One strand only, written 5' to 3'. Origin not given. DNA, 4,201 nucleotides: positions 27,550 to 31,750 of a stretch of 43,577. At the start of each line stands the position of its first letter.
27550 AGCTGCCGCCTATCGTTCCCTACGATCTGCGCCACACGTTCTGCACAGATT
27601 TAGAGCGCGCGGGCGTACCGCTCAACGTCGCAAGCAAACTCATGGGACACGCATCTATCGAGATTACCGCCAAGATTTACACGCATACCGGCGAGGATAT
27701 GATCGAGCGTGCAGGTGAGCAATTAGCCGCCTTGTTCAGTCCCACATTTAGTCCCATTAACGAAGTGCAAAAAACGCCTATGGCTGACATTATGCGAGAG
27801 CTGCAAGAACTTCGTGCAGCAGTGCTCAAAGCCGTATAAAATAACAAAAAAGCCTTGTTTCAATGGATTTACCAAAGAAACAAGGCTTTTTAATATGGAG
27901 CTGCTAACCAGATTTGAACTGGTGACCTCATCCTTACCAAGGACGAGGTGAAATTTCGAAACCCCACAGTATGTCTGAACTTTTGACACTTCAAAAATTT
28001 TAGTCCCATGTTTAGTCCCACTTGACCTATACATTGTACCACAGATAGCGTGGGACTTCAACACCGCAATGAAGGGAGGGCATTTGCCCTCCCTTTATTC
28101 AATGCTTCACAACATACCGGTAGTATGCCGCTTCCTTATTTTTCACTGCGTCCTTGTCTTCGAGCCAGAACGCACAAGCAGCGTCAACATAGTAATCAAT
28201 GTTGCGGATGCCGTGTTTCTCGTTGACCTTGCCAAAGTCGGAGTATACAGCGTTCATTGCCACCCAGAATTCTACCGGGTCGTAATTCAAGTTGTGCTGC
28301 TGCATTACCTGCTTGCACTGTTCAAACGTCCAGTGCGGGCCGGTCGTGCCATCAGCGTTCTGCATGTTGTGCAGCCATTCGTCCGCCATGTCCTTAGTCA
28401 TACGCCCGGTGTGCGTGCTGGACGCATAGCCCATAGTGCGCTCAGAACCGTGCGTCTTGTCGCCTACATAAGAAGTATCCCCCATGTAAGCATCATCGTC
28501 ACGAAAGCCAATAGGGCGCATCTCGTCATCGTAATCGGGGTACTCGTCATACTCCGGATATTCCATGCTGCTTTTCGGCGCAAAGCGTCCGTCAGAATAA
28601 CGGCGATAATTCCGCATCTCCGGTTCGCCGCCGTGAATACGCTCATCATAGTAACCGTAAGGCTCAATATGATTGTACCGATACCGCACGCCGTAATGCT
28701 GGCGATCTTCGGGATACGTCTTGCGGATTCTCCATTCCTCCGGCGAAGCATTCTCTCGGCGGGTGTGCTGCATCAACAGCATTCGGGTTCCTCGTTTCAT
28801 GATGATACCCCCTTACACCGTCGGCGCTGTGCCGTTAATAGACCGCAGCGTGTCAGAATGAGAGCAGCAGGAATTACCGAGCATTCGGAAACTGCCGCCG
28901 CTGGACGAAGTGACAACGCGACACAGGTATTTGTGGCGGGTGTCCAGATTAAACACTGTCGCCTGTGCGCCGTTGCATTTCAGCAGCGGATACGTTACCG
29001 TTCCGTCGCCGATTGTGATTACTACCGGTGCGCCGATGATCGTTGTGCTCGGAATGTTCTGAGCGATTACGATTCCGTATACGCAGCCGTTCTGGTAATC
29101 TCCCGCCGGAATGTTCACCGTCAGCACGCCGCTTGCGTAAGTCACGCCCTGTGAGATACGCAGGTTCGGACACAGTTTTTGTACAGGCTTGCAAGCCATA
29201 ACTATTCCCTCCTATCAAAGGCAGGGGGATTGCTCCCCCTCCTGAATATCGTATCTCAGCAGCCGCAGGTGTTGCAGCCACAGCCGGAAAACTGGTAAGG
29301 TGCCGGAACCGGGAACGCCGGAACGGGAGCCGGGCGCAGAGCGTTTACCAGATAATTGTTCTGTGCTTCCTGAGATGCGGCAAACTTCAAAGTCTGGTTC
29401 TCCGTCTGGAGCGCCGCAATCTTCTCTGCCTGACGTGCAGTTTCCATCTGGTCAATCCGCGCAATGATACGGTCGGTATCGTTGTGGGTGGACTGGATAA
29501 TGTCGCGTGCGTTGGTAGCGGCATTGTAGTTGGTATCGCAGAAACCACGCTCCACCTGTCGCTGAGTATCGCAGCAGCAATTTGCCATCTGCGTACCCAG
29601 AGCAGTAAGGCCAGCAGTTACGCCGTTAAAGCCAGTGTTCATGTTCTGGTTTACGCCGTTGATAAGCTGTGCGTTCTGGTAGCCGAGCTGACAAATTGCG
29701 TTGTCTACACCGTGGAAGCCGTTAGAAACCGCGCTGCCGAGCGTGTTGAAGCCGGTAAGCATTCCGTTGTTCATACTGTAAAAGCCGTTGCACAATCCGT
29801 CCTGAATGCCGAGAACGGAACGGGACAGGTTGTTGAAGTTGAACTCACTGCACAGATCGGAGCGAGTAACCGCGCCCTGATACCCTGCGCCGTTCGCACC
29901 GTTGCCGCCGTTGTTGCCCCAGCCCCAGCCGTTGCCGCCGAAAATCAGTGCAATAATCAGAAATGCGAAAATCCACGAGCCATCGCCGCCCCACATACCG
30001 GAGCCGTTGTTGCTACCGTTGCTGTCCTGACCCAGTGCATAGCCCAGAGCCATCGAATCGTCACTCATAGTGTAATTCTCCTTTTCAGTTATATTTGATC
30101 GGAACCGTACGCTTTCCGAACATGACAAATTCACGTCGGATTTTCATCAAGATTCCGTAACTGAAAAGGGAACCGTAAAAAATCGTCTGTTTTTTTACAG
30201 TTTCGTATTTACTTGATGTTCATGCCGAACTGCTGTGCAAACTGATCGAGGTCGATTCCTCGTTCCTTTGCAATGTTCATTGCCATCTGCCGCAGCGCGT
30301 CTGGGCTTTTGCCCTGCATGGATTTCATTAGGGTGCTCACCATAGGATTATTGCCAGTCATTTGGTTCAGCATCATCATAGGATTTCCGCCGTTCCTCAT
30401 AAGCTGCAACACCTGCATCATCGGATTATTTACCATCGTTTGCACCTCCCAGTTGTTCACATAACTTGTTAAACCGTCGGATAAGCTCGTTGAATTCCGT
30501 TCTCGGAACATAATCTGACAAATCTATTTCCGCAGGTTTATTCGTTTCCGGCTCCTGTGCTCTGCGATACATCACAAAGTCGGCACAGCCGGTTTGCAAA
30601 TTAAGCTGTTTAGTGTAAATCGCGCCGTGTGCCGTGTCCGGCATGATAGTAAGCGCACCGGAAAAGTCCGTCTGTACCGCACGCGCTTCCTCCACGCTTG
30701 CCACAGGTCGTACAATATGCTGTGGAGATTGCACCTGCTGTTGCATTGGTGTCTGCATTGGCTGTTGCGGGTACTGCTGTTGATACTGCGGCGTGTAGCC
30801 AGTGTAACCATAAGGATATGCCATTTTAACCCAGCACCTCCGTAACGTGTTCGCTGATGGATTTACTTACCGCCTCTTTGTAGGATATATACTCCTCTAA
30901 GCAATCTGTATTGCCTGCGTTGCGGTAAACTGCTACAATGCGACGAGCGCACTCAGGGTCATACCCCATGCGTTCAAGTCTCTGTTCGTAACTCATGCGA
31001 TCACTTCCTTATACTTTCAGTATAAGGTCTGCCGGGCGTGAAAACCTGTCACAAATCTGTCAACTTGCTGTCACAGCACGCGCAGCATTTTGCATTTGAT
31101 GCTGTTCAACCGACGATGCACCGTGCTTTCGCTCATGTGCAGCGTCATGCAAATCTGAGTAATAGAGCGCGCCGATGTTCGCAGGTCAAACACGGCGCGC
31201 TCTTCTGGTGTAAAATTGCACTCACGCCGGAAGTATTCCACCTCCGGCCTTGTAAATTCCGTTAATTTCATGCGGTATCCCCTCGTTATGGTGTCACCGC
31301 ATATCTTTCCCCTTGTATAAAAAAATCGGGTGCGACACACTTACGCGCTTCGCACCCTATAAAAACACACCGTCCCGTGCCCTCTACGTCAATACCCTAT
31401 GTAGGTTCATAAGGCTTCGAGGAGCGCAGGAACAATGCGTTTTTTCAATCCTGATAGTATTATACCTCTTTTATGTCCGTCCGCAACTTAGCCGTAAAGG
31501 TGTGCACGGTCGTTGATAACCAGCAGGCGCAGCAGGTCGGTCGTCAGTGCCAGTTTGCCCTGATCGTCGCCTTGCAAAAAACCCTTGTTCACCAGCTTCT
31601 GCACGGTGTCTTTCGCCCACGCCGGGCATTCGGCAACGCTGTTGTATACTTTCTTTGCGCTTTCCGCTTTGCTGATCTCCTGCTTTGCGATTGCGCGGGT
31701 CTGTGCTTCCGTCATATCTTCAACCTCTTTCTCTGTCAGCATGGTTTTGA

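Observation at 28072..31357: Terminator-bounded seven-gene accessory cassette of low-complexity proteins with its own regulator, at the prophage end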

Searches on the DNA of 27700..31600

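Call 36: search_rna_families(source=window, start=27700, end=31600, threshold=evalue, max_evalue=1)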
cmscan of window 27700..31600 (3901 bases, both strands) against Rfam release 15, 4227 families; matches with E-value up to 1: 6.
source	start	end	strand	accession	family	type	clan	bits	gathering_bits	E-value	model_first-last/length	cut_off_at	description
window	31369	31435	-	RF03075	DUF3800-VIII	Gene; sRNA;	-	34.6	40.2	0.00099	1-64/64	no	DUF3800-VIII RNA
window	27847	27891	-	RF03879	mir-2831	Gene; miRNA;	-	26.2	90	0.043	16-60/75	no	mir-2831 microRNA precursor family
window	27905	28031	-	RF00005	tRNA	Gene; tRNA;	CL00001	22.5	29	0.23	6-65/71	no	tRNA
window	28057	28107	+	RF02066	STnc320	Gene; sRNA;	-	22.2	50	0.65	1-55/55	no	Salmonella enterica sRNA STnc320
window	28070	28118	-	RF02596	cyano_het_sRNA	Gene; sRNA;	-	21.1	35.7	0.65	1-56/56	no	Cyanobacteria heterocyst sRNA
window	28069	28188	-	RF02602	BASRCI414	Gene; sRNA;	-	20.6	270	0.063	1-229/229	no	Brucella sRNA CI414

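Call 37: search_rna_families(source=window, start=31250, end=31520, threshold=evalue, max_evalue=1, show_alignments=2)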
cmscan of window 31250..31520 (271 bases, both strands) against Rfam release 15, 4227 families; matches with E-value up to 1: 2.
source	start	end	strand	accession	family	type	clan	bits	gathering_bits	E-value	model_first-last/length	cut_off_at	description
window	31369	31435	-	RF03075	DUF3800-VIII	Gene; sRNA;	-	34.6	40.2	6.9e-05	1-64/64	no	DUF3800-VIII RNA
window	31250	31361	+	RF02377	SurA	Gene; sRNA;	-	13.1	100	0.19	152-279/279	5'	SurA sRNA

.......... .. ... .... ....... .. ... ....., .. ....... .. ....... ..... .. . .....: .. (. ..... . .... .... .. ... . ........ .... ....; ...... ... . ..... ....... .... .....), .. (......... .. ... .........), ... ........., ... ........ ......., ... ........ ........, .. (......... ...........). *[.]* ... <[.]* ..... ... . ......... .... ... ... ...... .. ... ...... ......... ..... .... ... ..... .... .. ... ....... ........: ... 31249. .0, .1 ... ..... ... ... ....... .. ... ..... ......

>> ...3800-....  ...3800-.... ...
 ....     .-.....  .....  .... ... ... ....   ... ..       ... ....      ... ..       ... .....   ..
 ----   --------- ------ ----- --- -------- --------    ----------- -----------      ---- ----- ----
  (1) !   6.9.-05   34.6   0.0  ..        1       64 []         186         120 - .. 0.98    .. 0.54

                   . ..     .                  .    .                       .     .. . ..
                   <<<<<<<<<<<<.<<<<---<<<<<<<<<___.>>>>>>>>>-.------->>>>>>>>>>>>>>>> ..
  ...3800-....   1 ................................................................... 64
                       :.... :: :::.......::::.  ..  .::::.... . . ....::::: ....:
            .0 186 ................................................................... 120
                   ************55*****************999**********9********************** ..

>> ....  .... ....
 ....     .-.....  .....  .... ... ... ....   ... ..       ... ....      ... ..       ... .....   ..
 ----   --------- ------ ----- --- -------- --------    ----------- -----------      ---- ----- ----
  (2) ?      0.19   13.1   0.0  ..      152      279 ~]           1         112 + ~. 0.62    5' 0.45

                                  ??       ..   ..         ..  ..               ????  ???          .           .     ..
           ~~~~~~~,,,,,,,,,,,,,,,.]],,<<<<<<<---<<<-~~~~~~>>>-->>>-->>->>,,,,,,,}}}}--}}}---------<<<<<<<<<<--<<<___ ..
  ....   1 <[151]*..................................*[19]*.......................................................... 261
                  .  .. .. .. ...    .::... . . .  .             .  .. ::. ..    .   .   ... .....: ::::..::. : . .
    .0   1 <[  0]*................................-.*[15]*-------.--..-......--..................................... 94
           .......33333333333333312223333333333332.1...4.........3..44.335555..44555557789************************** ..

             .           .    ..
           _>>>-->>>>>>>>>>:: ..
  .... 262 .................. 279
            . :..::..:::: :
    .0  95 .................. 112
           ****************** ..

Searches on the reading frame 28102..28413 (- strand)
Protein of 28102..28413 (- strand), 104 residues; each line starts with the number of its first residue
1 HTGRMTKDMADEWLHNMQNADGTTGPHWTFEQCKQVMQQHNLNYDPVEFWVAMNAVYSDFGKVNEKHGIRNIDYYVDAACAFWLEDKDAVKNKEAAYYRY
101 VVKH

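Call 68: find_homologous_proteins(query=window:28102-28413:-, max_evalue=0.001)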
Query seq(104 aa) (104 aa): 16 proteins with E <= 0.001 among 16 candidates.
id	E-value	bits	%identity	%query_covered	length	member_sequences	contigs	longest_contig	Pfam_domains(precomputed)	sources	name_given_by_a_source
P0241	2.7e-53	197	86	95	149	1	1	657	PF25223.2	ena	-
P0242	7.2e-53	196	80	100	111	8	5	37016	PF25223.2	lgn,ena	-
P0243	5.9e-38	148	64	95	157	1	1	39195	PF25223.2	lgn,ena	-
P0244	9.8e-32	127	57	96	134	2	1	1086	PF25223.2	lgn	-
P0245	1.0e-31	127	55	98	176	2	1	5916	PF25223.2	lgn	-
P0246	2.8e-31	126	56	96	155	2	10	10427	PF25223.2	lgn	-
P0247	2.7e-30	123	55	96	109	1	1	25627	PF25223.2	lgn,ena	-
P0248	2.9e-30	123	54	96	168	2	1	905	PF25223.2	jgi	-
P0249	1.8e-29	120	55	92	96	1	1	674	PF25223.2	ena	-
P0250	3.5e-29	119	51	100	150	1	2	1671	PF25223.2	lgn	-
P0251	2.0e-28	117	56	89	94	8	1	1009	PF25223.2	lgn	-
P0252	3.2e-28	116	53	95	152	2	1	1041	PF25223.2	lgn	-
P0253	6.2e-28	115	54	95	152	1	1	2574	PF25223.2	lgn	-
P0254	8.5e-28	115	54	93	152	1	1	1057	PF25223.2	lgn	-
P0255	1.8e-26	111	51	96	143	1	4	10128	PF25223.2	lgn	-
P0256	3.0e-22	97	50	95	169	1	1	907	PF25223.2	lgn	-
